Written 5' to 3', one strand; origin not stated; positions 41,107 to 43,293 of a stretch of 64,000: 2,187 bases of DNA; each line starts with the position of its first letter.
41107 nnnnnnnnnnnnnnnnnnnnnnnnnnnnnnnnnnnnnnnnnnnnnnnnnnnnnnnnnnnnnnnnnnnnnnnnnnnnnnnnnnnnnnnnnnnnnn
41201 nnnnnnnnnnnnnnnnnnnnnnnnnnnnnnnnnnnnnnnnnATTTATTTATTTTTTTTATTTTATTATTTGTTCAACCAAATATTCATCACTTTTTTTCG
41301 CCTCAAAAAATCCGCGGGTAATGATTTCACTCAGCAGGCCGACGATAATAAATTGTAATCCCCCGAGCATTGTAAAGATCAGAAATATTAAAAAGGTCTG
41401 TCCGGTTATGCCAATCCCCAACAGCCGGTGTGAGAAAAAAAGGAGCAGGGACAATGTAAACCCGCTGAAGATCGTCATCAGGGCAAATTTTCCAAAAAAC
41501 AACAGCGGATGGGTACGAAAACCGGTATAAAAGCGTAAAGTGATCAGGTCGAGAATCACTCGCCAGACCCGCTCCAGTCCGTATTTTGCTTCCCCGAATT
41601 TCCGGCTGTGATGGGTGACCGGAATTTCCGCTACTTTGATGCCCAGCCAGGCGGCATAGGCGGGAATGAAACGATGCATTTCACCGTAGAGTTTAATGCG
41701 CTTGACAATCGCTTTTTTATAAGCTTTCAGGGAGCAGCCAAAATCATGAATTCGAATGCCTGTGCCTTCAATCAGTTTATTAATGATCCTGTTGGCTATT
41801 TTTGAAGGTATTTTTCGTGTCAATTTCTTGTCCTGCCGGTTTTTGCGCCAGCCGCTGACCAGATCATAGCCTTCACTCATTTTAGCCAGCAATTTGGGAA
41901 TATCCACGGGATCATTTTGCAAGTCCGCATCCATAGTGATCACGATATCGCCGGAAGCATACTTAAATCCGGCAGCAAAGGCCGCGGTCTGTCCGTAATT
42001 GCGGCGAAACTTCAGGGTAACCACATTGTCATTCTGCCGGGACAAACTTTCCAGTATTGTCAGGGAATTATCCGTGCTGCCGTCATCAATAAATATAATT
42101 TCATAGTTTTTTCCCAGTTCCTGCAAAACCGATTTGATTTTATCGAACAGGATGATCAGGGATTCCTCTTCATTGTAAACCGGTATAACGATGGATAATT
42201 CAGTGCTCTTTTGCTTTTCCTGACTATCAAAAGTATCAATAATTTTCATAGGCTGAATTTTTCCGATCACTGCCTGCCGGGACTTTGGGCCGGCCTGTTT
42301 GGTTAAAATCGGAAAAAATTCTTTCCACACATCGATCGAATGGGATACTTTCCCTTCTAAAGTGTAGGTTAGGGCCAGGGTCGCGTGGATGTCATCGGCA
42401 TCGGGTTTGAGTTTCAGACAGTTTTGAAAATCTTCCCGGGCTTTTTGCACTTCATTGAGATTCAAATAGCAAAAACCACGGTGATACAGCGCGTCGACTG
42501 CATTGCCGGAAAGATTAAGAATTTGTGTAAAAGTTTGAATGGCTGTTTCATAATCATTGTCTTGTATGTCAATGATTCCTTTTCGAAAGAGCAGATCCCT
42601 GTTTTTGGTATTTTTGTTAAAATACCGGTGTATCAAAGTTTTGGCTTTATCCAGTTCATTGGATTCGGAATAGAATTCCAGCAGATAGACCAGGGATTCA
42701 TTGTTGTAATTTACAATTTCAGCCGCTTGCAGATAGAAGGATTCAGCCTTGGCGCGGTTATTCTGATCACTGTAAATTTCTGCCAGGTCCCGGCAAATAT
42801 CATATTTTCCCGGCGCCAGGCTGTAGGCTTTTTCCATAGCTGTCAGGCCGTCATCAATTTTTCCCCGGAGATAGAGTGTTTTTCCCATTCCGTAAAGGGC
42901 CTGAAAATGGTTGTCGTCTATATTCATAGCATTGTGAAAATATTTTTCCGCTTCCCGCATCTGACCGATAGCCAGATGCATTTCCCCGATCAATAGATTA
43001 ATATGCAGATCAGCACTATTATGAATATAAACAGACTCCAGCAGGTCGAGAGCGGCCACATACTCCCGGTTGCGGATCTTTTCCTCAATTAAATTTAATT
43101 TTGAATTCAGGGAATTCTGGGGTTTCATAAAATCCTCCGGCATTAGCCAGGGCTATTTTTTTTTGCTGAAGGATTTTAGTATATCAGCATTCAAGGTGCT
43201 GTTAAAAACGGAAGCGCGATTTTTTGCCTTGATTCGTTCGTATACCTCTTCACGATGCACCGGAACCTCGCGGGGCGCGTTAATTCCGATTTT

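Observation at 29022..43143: A ~14-kb glycosylation gene block welded onto the flagellar operon, sitting where flagellin normally lies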

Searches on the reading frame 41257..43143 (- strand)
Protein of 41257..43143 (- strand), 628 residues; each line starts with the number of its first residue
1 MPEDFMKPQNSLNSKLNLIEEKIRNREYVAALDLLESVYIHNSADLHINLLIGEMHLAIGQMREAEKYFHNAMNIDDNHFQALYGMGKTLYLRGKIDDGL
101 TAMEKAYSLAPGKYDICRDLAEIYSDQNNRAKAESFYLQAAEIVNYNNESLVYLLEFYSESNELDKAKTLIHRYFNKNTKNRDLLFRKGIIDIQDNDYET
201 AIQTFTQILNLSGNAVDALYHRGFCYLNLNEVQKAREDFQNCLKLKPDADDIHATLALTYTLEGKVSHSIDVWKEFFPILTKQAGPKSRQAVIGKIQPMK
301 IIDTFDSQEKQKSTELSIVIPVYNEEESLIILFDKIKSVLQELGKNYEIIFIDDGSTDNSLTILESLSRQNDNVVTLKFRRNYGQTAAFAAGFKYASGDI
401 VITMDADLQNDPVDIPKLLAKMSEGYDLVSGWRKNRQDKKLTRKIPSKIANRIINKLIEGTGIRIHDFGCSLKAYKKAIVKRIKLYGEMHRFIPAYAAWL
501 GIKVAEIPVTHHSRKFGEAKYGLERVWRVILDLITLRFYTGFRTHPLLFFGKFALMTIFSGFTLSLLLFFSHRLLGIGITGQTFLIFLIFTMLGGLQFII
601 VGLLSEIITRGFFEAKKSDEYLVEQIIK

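Call 4: search_protein_families(library=pfam, proteins=[window:41257-43143:-], max_evalue=0.01)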
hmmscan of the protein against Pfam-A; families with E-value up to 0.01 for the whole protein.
window:41257-43143:- (628 aa): 25 families
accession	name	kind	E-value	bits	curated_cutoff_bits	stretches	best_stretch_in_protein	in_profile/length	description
PF00535.33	Glycos_transf_2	-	1.2e-34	120.1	23.3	1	317-481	1-165/168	Glycosyl transferase family 2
PF14559.12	TPR_19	-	8.9e-22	77.6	25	3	93-141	4-52/68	Tetratricopeptide repeat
PF07719.23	TPR_2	-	1e-21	75.6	27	1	217-248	2-33/34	Tetratricopeptide repeat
PF00515.34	TPR_1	-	3.2e-15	55.6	27.8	1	217-248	2-33/34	Tetratricopeptide repeat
PF13181.12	TPR_8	-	3.7e-15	55.2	25.7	1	217-248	2-33/34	Tetratricopeptide repeat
PF23914.1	TPR_CcmH_CycH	-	2.3e-12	47.4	42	1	155-212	94-151/158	Cytochrome c-type biogenesis protein H TPR domain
PF13371.12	TPR_9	-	9.5e-12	45.2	35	1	193-257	6-70/73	Tetratricopeptide repeat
PF13428.12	TPR_14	-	9.6e-12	44.8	23.5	0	217-257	2-42/44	Tetratricopeptide repeat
PF13174.12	TPR_6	-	1.7e-10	41.3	26.3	1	217-247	1-31/33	Tetratricopeptide repeat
PF13424.12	TPR_12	-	2.1e-10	41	30.1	2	49-110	6-75/77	Tetratricopeptide repeat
PF10111.15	Glyco_tranf_2_2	-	6.6e-10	39.4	27.3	1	317-408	1-92/276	Glycosyltransferase like family 2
PF13432.12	TPR_16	-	1.7e-09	38.4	32.7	0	190-248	5-63/65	Tetratricopeptide repeat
PF13176.12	TPR_7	-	2e-09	37.2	27.9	0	117-143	2-28/36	Tetratricopeptide repeat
PF12895.13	ANAPC3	-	1.9e-08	34.9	27.2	2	27-106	4-82/82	Anaphase-promoting complex, cyclosome, subunit 3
PF13414.12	TPR_11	-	9.1e-08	32.1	26.8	0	193-229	5-41/42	TPR repeat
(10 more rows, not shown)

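Call 8: search_protein_families(library=ncbifam, proteins=[window:41257-43143:-], max_evalue=0.01)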
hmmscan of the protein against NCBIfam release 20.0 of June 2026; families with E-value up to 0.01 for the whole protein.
window:41257-43143:- (628 aa): 50 families (the best 25 are shown)
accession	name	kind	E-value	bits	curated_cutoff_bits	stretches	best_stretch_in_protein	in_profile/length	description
NF007986.1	PRK10714.1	equivalog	2e-74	250.5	529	1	312-627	4-312/316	undecaprenyl-phosphate 4-deoxy-4-formamido-L-arabinose transferase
NF047588.1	GlcsyltransPgfSStrep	equivalog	2.8e-51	174.6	500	1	315-625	2-304/308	glycosyltransferase PgfS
TIGR02917.1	PEP_TPR_lipo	equivalog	1.7e-26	92.4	312.2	1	10-276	429-695/899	XrtA/PEP-CTERM system TPR-repeat protein PrsT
NF040959.1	MamA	equivalog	4.9e-19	68.6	200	2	116-273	39-196/204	magnetosome protein MamA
TIGR04182.1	glyco_TIGR04182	equivalog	5.7e-18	65.3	325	1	316-610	2-284/293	S-layer glycoprotein N-glycosyltransferase AglJ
TIGR03937.1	PgaC_IcaA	equivalog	1.5e-17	63.7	422.3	1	304-412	35-140/407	poly-beta-1,6-N-acetyl-D-glucosamine synthase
NF007482.0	PRK10073.1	equivalog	8e-16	57.9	423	1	311-419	3-107/334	glycosyltransferase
TIGR02521.1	type_IV_pilW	equivalog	1.4e-15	57.5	154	2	11-185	30-206/234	type IV pilus biogenesis/stability protein PilW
TIGR02552.1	LcrH_SycD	equivalog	1.1e-12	47.8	104.8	2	195-250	65-120/136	SycD/LcrH family type III secretion system chaperone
NF041875.1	EPS_EpsD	equivalog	2.1e-11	43.8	370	1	316-416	1-98/325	exopolysaccharide biosynthesis glycosyltransferase EpsD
TIGR03965.1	mycofact_glyco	equivalog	2.4e-11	43.2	280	1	309-424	69-181/467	mycofactocin biosynthesis glycosyltransferase MftF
NF047683.1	TeichurnBiosyTuaG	equivalog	1.1e-10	41.6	400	1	311-423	3-112/252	teichuronic acid biosynthesis protein TuaG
NF041391.1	DPhHxTase_Halo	equivalog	1.1e-10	40.8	375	1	322-485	3-155/213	dolichyl-phosphate hexose transferase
TIGR04283.1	glyco_like_mftF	equivalog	5.4e-10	39.2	182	1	316-421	1-95/221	TIGR04283 family arsenosugar biosynthesis glycosyltransferase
NF050050.1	ProtGlycPglI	equivalog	1.2e-09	38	500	1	315-445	3-131/306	GalNAc(5)-diNAcBac-PP-undecaprenol beta-1,3-glucosyltransferase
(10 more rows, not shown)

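Call 10: find_encoding_contigs(protein=window:41257-43143:-, flank=10000, max_places=6)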
Protein window:41257-43143:- (628 aa): no gene with exactly this product is on record in the collection.

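Call 11: find_related_loci(query=window:41257-43143:-, collection=genome_contigs, flank=10000)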
Query window:41257-43143:- (628 aa) in genome_contigs; peptide patterns used: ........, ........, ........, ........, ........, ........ (x = any residue, [..] = any of these).
600 stretches matched a pattern (row limit reached: there are more); 592 encode a relative of the query (tblastn E <= 1e-3); the best 80 are kept; 80 distinct loci.
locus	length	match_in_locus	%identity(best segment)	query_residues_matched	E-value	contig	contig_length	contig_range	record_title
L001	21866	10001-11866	68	5-627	0e+0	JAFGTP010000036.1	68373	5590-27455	MAG: Candidatus Neomarinimicrobiota bacterium isolate Zod_Metabat.977 k87_8603799, whole genome shotgun sequence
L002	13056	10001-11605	43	10-627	1e-132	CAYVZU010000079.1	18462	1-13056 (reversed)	MAG TPA_asm: uncultured Fibrobacterota bacterium isolate SRP062349_co5_336 genome assembly, contig: NODE_953_length_1846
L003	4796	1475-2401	51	315-627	5e-105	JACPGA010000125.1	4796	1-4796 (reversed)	MAG: Deltaproteobacteria bacterium isolate NC_groundwater_375_Ag_B-0.1um_55_8 GD18-4_B1_scaffold_636868, whole genome sh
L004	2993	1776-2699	53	316-627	3e-106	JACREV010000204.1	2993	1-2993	MAG: Deltaproteobacteria bacterium isolate NC_groundwater_1708_Pr3_B-0.1um_57_66 SR-2_scaffold_141_2421119, whole genome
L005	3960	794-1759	48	304-628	9e-104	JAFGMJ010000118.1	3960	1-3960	MAG: Actinomycetota bacterium isolate Zod_Metabat.463 k87_5563721, whole genome shotgun sequence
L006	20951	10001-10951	50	308-627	2e-101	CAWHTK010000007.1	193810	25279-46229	MAG: Blastocatellia bacterium isolate MFD09206.bin.2.102 genome assembly, contig: contig_14919, whole genome shotgun seq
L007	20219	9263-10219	50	306-627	9e-101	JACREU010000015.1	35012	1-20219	MAG: Deltaproteobacteria bacterium isolate NC_groundwater_1707_Pr3_B-0.1um_57_20 SR-2_scaffold_141_274900, whole genome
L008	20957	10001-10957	50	305-627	7e-101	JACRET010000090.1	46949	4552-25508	MAG: Deltaproteobacteria bacterium isolate NC_groundwater_1706_Pr3_B-0.1um_52_15 SR-2_scaffold_141_3062170, whole genome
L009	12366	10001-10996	47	285-624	2e-100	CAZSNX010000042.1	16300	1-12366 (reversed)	MAG TPA_asm: uncultured Candidatus Obscuribacterales bacterium isolate SRP287453_co1_156 genome assembly, contig: NODE_6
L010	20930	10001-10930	50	315-627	2e-100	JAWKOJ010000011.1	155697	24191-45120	MAG: Caldilineales bacterium isolate ABC2.10 ABC2.10.fa-11, whole genome shotgun sequence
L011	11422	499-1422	49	316-627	1e-99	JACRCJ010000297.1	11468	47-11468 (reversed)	MAG: Deltaproteobacteria bacterium isolate NC_groundwater_1643_Pr3_B-0.1um_56_205 SR-2_scaffold_141_2667204, whole genom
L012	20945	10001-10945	48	311-628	2e-99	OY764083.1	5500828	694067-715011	MAG: Acidobacteriota bacterium isolate 715e7d27-e149-44c2-9d7f-aa5f8d263fc4 genome assembly, chromosome: 1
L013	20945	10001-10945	47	311-628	1e-99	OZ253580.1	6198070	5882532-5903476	MAG: Acidobacteriota bacterium isolate 47452053-f15d-47d9-810f-b45a5afbde1b genome assembly, chromosome: 1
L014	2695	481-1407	50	315-627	3e-103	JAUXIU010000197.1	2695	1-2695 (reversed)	MAG: Deltaproteobacteria bacterium isolate CSMAG_3064 CSMAG_3064_k127_5961544_length_2695_cov_292.0000, whole genome sho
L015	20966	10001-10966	47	304-628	2e-99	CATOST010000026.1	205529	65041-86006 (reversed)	MAG: uncultured Acidobacteriota bacterium isolate 29631d16-d1f7-496d-a963-fe4325465614 genome assembly, contig: contig_2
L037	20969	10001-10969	47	302-627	2e-96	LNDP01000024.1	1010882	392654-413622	MAG: Acidobacteria bacterium Ga0074141 Ga0074141_122.1, whole genome shotgun sequence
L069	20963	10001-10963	45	304-627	8e-95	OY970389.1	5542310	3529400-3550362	MAG: Pyrinomonadaceae bacterium isolate MFD09206.bin.c.1 genome assembly, chromosome: 1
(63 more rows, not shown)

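Call 15: search_protein_families(library=pfam, proteins=[L001:16181-17635:+, L001:17632-18768:+, L001:18738-19643:+, L001:19640-20872:+, L001:14845-16188:+, L002:5732-6808:+, L002:6805-8538:+, L002:8268-9692:+, L002:2995-4086:-, L002:649-1668:-], max_evalue=0.001)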
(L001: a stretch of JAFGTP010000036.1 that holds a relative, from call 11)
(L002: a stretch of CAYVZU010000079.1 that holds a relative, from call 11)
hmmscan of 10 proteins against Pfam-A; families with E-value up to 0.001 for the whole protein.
L001:16181-17635:+ (484 aa): 1 family
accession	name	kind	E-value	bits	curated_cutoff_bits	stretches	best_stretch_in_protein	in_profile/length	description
PF04015.17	DUF362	-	1.2e-29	104.2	24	1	210-424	71-199/200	Domain of unknown function (DUF362)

L001:17632-18768:+ (378 aa): 0 families

L001:18738-19643:+ (301 aa): 1 family
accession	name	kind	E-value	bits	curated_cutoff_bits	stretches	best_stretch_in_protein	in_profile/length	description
PF04909.20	Amidohydro_2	-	5.5e-19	69.4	26.4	1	140-300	91-289/289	Amidohydrolase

L001:19640-20872:+ (410 aa): 2 families
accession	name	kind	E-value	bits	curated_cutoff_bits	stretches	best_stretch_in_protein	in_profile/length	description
PF13439.12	Glyco_transf_4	-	1.8e-15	57.8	28.5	1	85-217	38-169/170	Glycosyltransferase Family 4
PF13579.12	Glyco_trans_4_4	-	1.1e-12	49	29.7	1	113-213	65-158/158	Glycosyl transferase 4-like domain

L001:14845-16188:+ (447 aa): 0 families

L002:5732-6808:+ (358 aa): 1 family
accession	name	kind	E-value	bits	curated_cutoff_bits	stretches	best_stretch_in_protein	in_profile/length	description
PF13524.12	Glyco_trans_1_2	-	1.1e-31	110.2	25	1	189-341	6-144/144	Glycosyl transferase-like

L002:6805-8538:+ (577 aa): 1 family
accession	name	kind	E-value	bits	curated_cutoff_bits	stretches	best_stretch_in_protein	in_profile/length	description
PF00398.26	RrnaAD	-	2.2e-05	24.1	24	1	76-127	31-82/263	Ribosomal RNA adenine dimethylase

L002:8268-9692:+ (474 aa): 1 family
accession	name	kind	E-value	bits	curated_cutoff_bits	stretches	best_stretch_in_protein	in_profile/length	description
PF13524.12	Glyco_trans_1_2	-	1.1e-25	90.7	25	1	323-471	1-144/144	Glycosyl transferase-like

L002:2995-4086:- (363 aa): 8 families
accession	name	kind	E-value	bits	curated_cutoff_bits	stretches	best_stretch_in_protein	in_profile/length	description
PF01370.27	Epimerase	-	1.1e-54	185.9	20.9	1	25-277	2-230/240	NAD dependent epimerase/dehydratase family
PF16363.11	GDP_Man_Dehyd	-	4.3e-45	155.1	27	1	25-352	1-329/332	GDP-mannose 4,6 dehydratase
PF01073.25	3Beta_HSD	-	2.8e-22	79.5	22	1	25-311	1-269/280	3-beta hydroxysteroid dehydrogenase/isomerase family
PF02719.21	Polysacc_synt_2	-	1.8e-13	50.7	20.2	1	25-160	2-124/293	Polysaccharide biosynthesis protein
PF04321.23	RmlD_sub_bind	-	2.9e-10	40.1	27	1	25-315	4-236/287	RmlD substrate binding domain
PF07993.18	NAD_binding_4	-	3.6e-10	39.9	20.1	1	26-261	1-251/258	Male sterility protein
PF08659.16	KR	-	0.00021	21.7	22.6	1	24-161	3-133/180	KR domain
PF13460.12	NAD_binding_10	-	0.00033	21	27.2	0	90-174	39-107/184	NAD(P)H-binding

L002:649-1668:- (339 aa): 2 families
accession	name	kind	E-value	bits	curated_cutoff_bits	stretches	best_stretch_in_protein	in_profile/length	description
PF00586.29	AIRS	-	7.3e-26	91.2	24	1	23-135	1-111/112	AIR synthase related protein, N-terminal domain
PF02769.27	AIRS_C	-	1.7e-08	35.2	23.1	1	170-304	22-149/156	AIR synthase related protein, C-terminal domain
